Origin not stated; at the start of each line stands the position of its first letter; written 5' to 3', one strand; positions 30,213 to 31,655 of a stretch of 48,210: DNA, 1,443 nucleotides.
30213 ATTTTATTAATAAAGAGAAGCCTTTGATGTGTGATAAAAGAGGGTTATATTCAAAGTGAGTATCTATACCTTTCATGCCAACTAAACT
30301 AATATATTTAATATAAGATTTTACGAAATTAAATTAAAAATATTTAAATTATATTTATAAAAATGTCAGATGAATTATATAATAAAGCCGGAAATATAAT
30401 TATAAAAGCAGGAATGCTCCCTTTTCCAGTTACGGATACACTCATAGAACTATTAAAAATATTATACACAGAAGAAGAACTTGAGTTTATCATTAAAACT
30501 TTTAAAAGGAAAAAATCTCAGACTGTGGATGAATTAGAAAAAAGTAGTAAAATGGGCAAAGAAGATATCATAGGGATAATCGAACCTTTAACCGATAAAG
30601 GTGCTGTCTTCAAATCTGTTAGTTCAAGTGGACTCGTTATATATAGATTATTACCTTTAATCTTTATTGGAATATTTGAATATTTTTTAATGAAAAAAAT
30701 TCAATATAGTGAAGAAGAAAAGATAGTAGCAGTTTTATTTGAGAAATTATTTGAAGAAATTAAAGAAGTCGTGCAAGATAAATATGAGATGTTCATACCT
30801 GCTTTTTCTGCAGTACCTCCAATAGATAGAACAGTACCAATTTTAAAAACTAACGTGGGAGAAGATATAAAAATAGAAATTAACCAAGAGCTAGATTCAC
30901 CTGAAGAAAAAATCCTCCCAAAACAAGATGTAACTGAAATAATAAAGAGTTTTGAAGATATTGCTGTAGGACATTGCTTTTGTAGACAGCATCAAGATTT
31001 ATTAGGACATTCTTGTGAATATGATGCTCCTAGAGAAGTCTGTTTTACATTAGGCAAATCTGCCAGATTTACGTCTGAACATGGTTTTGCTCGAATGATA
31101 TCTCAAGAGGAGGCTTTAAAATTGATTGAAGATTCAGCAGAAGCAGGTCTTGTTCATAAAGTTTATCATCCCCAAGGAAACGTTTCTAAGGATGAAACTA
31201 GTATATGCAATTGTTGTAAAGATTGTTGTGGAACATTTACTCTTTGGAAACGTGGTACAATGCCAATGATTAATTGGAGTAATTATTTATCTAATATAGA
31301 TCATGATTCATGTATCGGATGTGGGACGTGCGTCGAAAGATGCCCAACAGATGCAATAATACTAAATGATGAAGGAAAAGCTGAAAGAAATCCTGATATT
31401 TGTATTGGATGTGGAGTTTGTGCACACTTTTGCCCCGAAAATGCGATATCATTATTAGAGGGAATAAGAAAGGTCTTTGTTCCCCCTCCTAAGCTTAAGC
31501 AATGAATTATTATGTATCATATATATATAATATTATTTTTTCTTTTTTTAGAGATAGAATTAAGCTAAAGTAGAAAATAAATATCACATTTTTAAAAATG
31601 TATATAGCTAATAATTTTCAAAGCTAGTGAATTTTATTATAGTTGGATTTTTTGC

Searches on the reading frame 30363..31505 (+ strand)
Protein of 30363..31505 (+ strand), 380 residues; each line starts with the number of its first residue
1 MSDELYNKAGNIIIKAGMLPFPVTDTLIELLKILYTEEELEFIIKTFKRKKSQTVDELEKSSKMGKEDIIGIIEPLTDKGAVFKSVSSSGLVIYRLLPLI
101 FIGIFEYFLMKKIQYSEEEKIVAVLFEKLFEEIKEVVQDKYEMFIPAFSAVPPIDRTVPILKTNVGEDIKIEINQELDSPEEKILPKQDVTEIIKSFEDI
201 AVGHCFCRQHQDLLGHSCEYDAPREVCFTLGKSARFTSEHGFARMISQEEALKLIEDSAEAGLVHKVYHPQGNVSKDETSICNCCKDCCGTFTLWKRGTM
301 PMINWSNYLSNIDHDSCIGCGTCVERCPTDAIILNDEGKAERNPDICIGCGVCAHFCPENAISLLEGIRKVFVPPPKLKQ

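Call 17: search_protein_families(library=pfam, proteins=[window:30363-31505:+], max_evalue=0.001)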
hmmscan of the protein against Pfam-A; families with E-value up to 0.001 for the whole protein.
window:30363-31505:+ (380 aa): 9 families
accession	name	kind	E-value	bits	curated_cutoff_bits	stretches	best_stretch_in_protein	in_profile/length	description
PF00037.32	Fer4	-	5e-16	58.2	21.1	2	312-332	3-23/24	4Fe-4S binding domain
PF14697.11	Fer4_21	-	3.2e-11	43.6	35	1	311-363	2-58/59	4Fe-4S dicluster domain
PF13237.11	Fer4_10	-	1.9e-10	40.9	25.5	2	311-358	3-53/53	4Fe-4S dicluster domain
PF12838.12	Fer4_7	-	9e-10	39.3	27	1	316-361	1-52/52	4Fe-4S dicluster domain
PF13187.11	Fer4_9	-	1.4e-08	35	27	1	317-362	2-52/52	4Fe-4S dicluster domain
PF12837.12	Fer4_6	-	2.4e-08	34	25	2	311-332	3-24/24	4Fe-4S binding domain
PF12797.12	Fer4_2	-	1.2e-06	28.6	24.5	2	312-329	5-22/22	4Fe-4S binding domain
PF13484.11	Fer4_16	-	5.3e-06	27.6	30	1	317-341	2-25/66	4Fe-4S double cluster binding domain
PF17179.9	Fer4_22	-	0.0009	20.5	27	0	305-329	69-93/95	4Fe-4S dicluster domain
